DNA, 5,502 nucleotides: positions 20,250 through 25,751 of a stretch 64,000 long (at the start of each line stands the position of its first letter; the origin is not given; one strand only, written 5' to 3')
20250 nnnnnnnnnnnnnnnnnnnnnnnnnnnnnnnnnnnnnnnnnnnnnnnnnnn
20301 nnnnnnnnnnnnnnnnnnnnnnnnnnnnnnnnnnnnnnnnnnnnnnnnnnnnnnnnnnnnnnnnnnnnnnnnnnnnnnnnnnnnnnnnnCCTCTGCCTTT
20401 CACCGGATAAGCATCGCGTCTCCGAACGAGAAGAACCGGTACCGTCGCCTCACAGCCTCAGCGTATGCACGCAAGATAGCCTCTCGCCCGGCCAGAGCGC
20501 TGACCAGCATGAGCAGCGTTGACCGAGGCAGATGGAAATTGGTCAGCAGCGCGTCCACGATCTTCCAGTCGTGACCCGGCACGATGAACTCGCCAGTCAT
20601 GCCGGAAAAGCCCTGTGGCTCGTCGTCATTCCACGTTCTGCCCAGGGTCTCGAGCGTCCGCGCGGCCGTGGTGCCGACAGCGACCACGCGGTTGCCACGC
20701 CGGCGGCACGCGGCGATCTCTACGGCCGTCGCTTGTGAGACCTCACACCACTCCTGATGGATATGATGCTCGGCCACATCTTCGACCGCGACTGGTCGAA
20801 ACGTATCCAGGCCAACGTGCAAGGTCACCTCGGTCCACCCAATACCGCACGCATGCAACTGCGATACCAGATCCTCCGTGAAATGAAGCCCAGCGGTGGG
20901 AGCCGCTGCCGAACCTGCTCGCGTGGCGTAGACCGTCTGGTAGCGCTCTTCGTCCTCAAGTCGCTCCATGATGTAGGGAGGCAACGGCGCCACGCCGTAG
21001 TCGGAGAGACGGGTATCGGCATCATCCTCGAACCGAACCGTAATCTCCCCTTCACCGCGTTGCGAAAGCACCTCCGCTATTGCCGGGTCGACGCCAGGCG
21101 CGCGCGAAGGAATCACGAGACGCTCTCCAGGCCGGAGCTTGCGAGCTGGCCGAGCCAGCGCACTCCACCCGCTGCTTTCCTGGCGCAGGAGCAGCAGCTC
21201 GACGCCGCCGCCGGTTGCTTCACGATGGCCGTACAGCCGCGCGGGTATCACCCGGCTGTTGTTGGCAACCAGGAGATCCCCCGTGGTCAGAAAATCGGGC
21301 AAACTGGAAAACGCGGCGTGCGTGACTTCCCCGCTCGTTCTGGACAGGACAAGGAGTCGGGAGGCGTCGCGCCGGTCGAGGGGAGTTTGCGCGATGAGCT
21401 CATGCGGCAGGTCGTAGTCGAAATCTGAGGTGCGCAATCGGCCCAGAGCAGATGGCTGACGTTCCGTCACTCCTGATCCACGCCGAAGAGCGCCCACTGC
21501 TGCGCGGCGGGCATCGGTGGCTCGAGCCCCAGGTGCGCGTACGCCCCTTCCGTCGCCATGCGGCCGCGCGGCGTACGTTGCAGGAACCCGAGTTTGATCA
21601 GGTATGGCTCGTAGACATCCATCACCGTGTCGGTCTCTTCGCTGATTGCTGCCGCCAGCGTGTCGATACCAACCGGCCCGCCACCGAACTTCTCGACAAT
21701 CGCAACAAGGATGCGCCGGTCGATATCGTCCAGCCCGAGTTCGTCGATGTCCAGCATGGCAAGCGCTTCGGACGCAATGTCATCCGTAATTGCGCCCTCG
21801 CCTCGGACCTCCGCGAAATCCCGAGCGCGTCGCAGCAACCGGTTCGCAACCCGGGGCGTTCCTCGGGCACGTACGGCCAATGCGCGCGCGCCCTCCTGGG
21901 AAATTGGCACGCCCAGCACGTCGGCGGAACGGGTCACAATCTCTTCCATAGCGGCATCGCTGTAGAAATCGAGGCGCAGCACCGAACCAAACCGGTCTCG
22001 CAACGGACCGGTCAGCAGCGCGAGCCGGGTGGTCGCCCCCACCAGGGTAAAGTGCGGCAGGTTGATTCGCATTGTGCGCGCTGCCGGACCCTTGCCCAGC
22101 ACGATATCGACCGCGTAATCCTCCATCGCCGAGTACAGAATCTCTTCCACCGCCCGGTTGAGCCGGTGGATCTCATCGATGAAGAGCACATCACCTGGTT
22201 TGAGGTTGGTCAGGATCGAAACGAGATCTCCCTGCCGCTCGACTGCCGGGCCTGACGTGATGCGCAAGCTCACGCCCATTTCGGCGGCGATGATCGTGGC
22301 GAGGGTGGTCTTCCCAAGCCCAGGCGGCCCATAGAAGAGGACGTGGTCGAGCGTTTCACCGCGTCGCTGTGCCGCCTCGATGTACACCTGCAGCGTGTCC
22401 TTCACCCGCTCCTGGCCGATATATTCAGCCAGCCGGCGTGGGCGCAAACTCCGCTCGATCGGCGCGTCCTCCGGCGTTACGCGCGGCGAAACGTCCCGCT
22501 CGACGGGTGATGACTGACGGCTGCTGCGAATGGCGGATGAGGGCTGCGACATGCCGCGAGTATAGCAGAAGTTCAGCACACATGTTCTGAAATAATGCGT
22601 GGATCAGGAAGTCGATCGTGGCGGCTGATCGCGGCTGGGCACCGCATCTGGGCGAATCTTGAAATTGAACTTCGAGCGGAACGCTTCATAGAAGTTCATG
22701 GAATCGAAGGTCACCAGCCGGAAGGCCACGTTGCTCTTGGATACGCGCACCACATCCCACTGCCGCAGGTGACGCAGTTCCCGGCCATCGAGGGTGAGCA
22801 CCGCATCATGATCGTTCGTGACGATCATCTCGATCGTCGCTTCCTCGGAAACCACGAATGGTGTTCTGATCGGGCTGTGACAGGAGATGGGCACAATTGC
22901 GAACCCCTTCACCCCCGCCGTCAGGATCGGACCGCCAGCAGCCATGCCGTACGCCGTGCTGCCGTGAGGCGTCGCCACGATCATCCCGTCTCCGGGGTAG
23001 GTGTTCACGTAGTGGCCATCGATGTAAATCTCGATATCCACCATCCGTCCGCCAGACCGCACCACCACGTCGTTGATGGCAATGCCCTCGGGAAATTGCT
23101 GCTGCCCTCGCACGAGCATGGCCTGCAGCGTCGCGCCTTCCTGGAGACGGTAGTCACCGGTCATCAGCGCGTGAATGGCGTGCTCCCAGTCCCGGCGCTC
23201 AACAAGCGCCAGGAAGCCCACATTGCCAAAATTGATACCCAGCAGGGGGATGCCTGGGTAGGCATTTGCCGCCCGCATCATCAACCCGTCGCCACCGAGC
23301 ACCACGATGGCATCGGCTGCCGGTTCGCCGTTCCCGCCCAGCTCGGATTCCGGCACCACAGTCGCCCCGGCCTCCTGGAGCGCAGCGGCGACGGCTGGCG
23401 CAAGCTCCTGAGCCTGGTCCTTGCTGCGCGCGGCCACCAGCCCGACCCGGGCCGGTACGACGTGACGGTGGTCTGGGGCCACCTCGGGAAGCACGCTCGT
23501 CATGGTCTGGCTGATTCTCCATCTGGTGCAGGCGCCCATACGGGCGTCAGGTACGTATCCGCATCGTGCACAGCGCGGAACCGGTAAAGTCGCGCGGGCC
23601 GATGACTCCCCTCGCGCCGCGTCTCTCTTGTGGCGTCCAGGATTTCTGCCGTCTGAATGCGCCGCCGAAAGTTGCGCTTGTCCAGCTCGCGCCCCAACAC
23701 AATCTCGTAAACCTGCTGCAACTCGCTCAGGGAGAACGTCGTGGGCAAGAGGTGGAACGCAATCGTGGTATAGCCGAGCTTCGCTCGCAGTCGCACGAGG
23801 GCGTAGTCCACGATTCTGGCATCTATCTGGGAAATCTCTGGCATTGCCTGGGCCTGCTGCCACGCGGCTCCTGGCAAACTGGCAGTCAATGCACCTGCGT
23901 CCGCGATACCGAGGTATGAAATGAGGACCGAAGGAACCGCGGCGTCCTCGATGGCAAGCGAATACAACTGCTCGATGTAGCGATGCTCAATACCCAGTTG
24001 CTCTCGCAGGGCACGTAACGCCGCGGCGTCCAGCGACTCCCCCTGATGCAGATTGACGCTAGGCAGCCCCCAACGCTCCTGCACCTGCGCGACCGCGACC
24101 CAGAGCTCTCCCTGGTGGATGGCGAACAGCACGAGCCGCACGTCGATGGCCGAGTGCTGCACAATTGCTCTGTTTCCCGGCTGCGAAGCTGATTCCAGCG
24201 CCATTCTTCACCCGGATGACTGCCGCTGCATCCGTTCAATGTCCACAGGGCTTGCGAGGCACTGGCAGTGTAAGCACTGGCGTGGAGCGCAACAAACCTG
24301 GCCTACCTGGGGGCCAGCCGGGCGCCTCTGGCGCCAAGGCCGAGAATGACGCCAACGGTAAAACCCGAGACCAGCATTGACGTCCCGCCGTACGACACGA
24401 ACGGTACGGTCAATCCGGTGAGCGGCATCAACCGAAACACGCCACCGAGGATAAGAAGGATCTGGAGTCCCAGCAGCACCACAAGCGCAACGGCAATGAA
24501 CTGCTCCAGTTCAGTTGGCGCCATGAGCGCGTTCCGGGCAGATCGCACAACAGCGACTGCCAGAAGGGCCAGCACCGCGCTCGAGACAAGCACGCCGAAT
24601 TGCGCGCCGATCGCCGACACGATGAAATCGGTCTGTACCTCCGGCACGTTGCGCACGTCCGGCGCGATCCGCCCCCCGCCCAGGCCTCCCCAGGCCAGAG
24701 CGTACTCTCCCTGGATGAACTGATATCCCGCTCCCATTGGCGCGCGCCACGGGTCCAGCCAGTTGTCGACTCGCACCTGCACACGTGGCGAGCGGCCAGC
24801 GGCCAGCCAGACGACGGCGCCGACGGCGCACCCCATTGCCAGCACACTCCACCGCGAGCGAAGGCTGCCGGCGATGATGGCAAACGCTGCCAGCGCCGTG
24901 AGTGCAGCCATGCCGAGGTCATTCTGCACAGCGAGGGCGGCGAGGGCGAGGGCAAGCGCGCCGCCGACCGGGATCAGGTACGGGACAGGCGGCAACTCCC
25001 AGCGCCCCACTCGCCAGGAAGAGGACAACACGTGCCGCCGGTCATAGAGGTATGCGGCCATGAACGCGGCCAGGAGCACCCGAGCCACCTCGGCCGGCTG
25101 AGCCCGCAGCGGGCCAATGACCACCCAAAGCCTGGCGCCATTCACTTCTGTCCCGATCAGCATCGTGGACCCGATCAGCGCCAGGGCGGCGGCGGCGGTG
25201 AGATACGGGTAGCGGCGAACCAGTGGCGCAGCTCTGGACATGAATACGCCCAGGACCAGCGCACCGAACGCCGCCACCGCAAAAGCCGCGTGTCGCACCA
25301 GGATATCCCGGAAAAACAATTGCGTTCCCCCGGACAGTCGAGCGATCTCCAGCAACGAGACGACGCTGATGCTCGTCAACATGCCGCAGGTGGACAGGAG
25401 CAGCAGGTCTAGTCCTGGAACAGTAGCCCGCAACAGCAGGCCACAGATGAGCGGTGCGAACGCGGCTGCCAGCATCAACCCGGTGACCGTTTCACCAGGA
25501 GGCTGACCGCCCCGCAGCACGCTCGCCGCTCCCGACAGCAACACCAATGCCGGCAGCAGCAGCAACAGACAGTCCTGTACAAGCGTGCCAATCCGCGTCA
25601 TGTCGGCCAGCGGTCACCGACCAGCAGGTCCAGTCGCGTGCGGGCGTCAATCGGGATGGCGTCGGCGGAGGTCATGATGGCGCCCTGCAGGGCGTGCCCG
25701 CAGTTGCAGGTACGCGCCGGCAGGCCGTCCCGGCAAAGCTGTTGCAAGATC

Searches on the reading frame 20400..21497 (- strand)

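Call 43: search_protein_families(library=pfam, proteins=[window:20400-21497:-])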
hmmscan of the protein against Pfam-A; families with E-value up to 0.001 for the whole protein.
window:20400-21497:- (365 aa): 1 family
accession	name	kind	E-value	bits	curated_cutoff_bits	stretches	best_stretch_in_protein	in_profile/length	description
PF02547.20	Queuosine_synth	-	2.3e-131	438.2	25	1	23-364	1-322/322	Queuosine biosynthesis protein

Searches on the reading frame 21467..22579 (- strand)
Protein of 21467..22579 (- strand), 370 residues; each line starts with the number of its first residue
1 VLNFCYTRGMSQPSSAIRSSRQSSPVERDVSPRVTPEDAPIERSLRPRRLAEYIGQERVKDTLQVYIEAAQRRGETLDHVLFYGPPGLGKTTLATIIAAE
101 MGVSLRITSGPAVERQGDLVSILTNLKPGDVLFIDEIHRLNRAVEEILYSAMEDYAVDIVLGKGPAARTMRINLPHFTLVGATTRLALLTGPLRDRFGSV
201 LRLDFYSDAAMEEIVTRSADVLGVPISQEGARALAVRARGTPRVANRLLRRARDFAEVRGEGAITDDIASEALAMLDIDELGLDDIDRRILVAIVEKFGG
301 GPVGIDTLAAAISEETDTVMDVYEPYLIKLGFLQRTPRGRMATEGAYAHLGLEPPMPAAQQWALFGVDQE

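Call 43: search_protein_families(library=pfam, proteins=[window:21467-22579:-])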
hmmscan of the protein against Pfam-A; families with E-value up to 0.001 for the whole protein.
window:21467-22579:- (370 aa): 8 families
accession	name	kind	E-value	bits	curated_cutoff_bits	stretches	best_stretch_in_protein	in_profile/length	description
PF05496.18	RuvB_N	-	5.1e-80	267.3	27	1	45-203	1-159/159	Holliday junction DNA helicase RuvB P-loop domain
PF17864.7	AAA_lid_4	-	3e-29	101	27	1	206-279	1-74/74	RuvB AAA lid domain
PF05491.19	RuvB_C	-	8.1e-25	87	24.7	1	280-350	1-71/72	RuvB C-terminal winged helix domain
PF00004.35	AAA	-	7e-20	72.2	21.2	1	80-203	1-129/131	ATPase family associated with various cellular activities (AAA)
PF07728.20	AAA_5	-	6.5e-09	36.3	22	1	79-197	1-139/139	AAA domain (dynein-related subfamily)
PF01078.27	Mg_chelatase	-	7.5e-06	25.9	20.3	0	51-98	3-43/207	Magnesium chelatase, subunit ChlI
PF13191.12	AAA_16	-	5.5e-05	24.2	32.6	0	54-100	3-47/167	AAA ATPase domain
PF06068.19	TIP49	-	0.00036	20.2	23.8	0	53-106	26-79/347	TIP49 P-loop domain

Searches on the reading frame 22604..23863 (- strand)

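Call 43: search_protein_families(library=pfam, proteins=[window:22604-23863:-])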
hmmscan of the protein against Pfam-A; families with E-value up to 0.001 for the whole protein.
window:22604-23863:- (419 aa): 2 families
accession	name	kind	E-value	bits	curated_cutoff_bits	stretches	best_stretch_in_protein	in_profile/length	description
PF20143.4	NAD_kinase_C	-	2.6e-26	92.2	23.7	1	267-385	7-125/126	ATP-NAD kinase C-terminal domain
PF01513.26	NAD_kinase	-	6.3e-14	52.8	25.5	1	182-238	72-130/130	ATP-NAD kinase N-terminal domain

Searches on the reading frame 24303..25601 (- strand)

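Call 84: search_protein_families(library=pfam, proteins=[window:24303-25601:-], max_evalue=0.00001)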
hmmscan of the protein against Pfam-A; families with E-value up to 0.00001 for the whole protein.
window:24303-25601:- (432 aa): 1 family
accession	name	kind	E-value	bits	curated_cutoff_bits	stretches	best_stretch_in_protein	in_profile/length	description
PF01098.24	FTSW_RODA_SPOVE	-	1.3e-51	176.1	26.4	1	67-421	9-349/356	Cell cycle protein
